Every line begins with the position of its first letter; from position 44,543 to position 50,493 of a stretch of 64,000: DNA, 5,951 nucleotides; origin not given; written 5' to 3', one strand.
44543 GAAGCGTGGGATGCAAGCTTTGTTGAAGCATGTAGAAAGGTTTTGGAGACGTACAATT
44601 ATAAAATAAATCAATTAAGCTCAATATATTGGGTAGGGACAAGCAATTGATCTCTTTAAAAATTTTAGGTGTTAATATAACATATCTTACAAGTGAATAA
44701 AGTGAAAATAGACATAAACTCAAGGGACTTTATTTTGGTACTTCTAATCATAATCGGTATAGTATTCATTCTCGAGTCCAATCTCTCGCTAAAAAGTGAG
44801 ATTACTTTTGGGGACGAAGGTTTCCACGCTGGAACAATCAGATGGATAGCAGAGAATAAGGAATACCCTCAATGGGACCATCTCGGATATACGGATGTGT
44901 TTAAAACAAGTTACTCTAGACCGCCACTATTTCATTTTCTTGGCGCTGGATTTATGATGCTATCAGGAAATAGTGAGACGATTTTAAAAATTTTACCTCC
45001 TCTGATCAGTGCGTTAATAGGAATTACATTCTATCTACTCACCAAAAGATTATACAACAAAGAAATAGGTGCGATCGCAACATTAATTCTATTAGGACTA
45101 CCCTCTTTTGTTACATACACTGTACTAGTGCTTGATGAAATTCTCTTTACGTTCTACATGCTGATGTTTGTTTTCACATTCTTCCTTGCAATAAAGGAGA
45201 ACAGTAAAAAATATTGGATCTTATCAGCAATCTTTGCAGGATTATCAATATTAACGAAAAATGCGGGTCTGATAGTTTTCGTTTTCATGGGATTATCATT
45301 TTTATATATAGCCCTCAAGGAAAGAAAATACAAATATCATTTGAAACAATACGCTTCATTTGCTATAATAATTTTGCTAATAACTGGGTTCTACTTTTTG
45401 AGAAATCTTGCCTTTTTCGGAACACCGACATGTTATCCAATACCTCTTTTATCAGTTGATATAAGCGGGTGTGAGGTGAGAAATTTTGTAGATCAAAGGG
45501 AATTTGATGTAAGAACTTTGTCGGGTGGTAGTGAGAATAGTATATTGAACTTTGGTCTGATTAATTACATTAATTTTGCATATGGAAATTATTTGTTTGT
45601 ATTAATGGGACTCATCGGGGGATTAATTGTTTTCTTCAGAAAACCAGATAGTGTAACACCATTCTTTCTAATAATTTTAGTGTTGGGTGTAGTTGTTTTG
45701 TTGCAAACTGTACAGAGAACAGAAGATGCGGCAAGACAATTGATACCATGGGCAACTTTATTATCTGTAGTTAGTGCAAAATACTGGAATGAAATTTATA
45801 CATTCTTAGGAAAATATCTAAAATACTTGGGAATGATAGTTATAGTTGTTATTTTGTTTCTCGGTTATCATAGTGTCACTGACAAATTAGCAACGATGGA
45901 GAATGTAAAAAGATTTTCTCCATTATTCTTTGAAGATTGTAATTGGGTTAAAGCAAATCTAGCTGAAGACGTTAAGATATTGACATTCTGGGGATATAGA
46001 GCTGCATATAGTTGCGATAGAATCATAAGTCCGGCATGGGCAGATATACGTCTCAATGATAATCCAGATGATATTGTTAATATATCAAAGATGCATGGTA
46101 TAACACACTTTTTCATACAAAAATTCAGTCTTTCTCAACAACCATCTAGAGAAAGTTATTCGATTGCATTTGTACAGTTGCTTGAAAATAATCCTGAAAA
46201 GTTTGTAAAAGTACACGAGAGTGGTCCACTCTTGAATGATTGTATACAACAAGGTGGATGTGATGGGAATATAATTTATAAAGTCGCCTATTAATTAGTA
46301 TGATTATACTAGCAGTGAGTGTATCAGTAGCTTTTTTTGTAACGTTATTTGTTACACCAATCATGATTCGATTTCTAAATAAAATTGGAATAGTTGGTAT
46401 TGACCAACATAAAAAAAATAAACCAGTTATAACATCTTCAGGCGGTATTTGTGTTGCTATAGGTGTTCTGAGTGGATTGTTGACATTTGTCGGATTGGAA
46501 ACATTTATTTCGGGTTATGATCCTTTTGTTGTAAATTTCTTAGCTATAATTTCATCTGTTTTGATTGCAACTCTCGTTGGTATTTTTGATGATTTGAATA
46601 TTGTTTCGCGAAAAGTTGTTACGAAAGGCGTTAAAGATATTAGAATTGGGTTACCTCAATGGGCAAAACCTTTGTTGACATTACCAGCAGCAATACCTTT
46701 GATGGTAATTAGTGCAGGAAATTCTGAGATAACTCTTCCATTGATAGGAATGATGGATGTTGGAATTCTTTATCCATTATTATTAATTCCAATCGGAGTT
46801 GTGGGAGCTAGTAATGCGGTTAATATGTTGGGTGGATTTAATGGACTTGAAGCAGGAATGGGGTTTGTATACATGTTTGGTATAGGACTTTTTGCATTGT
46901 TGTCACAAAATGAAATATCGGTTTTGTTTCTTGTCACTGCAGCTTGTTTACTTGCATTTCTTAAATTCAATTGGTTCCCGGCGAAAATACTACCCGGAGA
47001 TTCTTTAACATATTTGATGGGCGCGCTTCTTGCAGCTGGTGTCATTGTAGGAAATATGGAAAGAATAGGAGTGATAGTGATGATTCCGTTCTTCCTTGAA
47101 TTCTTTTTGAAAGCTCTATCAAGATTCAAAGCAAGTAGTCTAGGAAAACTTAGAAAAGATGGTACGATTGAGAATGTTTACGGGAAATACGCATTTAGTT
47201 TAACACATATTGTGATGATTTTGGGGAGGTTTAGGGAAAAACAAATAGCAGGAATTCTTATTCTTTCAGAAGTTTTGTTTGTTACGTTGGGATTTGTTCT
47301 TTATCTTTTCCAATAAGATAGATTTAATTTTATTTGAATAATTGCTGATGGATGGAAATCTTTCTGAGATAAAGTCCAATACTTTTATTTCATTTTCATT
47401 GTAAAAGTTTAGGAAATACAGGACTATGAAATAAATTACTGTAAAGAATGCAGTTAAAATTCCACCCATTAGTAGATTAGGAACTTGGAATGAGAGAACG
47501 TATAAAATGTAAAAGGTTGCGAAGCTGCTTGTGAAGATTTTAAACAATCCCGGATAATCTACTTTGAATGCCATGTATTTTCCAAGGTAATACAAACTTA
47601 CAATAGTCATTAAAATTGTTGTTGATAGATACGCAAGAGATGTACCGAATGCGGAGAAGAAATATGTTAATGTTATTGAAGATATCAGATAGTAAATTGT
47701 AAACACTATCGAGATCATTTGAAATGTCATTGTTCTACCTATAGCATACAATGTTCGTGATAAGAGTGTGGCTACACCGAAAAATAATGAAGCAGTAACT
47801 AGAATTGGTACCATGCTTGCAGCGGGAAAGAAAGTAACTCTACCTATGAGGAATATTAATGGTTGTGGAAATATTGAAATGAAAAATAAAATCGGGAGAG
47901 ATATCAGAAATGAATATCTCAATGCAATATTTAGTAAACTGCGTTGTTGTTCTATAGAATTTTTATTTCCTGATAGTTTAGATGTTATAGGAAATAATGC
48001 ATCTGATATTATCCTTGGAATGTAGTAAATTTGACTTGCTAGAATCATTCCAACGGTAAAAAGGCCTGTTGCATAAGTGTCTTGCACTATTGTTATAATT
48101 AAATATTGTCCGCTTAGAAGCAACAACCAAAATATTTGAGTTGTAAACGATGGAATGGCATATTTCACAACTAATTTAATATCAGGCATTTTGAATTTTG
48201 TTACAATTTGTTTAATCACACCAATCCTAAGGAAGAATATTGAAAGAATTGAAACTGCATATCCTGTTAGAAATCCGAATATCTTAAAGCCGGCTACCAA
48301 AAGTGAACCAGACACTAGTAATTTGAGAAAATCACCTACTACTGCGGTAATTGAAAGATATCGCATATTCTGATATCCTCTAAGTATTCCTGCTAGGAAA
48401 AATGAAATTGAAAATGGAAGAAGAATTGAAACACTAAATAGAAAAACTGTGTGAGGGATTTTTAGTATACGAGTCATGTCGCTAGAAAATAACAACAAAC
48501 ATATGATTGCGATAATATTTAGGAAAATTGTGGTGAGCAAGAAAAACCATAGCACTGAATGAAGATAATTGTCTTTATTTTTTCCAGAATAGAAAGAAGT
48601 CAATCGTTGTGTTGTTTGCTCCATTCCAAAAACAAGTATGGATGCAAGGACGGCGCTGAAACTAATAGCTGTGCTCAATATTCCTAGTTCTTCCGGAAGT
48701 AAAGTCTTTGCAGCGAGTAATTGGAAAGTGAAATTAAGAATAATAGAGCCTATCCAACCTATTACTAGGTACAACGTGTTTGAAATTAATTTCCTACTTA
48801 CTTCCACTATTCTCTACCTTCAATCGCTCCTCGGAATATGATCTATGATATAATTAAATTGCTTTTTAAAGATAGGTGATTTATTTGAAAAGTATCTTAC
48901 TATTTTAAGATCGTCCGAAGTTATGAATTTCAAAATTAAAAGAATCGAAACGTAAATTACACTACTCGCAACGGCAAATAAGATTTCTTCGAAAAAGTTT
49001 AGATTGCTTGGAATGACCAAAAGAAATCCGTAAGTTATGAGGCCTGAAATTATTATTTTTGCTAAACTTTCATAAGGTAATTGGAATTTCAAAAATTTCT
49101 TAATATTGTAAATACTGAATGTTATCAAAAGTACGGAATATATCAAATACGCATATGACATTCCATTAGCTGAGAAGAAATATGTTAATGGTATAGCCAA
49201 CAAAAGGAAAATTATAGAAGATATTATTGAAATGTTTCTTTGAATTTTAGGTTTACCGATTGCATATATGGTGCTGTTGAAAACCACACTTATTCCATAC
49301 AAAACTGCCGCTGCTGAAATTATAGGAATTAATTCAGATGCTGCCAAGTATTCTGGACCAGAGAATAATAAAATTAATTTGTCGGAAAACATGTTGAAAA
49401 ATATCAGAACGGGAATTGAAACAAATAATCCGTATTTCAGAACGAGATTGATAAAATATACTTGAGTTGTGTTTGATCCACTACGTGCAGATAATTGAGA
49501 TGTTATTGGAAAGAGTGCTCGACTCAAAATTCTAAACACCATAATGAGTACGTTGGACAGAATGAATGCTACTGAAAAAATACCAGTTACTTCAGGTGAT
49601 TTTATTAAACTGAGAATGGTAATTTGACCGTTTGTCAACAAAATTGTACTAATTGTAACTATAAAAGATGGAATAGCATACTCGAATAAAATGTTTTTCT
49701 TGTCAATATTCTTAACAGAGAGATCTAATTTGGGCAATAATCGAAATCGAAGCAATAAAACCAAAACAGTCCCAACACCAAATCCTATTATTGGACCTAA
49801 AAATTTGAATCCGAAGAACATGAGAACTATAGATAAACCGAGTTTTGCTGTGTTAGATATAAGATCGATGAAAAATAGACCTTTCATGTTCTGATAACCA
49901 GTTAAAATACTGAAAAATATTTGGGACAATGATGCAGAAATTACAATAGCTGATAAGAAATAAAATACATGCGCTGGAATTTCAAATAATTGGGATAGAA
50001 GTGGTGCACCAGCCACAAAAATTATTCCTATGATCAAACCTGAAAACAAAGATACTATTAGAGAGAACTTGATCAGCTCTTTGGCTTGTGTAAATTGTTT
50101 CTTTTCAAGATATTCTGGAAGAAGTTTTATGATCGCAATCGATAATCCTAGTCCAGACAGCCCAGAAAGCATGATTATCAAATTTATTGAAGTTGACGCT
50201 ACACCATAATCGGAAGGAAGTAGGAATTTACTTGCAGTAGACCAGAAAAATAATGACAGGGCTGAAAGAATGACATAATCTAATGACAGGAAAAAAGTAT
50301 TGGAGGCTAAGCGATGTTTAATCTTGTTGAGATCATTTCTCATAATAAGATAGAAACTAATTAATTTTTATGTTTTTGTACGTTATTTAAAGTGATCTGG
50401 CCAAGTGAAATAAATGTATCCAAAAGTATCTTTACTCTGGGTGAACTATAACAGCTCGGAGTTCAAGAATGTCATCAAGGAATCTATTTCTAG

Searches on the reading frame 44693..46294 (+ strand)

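Call 34: search_protein_families(library=pfam, proteins=[window:44693-46294:+], max_evalue=0.001)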
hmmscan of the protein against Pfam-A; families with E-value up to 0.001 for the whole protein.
window:44693-46294:+ (533 aa): 2 families
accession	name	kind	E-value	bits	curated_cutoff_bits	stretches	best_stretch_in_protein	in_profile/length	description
PF13231.12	PMT_2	-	9.9e-18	65.3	26.1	1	76-230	2-155/160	Dolichyl-phosphate-mannose-protein mannosyltransferase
PF02516.20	STT3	-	2.9e-06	27.5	24.5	1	88-241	88-243/405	Oligosaccharyl transferase STT3, N-terminal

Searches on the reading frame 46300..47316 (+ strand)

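Call 34: search_protein_families(library=pfam, proteins=[window:46300-47316:+], max_evalue=0.001)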
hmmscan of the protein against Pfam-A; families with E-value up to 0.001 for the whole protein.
window:46300-47316:+ (338 aa): 1 family
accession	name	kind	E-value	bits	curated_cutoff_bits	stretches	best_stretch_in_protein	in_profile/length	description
PF00953.26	Glycos_transf_4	-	3e-27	96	27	1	81-251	2-159/160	Glycosyl transferase family 4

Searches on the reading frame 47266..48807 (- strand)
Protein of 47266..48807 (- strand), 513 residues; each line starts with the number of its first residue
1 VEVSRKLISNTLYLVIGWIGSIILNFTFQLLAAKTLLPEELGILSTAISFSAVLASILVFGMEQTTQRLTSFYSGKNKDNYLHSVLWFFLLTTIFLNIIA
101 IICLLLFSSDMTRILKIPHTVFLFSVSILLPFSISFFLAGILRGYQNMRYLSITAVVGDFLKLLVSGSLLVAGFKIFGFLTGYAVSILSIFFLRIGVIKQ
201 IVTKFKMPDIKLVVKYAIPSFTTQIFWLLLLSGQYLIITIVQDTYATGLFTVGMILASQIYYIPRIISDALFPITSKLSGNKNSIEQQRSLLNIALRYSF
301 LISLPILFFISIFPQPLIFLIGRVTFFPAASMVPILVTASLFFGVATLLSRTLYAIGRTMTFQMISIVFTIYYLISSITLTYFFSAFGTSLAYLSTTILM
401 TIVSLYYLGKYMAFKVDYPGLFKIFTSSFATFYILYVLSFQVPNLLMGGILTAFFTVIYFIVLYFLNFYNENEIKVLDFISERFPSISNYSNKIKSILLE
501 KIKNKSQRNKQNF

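Call 34: search_protein_families(library=pfam, proteins=[window:47266-48807:-], max_evalue=0.001)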
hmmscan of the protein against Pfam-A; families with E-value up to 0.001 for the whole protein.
window:47266-48807:- (513 aa): 2 families
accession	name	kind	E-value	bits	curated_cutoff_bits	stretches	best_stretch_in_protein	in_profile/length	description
PF01943.22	Polysacc_synt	-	3.9e-09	36.8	28.2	1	9-278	3-273/274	Polysaccharide biosynthesis protein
PF01554.23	MatE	-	0.00075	19.7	24.9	1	23-161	11-154/161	MatE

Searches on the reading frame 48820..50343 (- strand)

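Call 34: search_protein_families(library=pfam, proteins=[window:48820-50343:-], max_evalue=0.001)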
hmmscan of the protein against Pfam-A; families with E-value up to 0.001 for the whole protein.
window:48820-50343:- (507 aa): 3 families
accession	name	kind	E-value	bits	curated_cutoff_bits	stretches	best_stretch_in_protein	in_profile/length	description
PF13440.11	Polysacc_synt_3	-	2e-13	50.7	23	1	40-335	5-291/293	Polysaccharide biosynthesis protein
PF01943.22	Polysacc_synt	-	4.9e-11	43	28.2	1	13-284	2-273/274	Polysaccharide biosynthesis protein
PF01554.23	MatE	-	0.00011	22.4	24.9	0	229-382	5-158/161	MatE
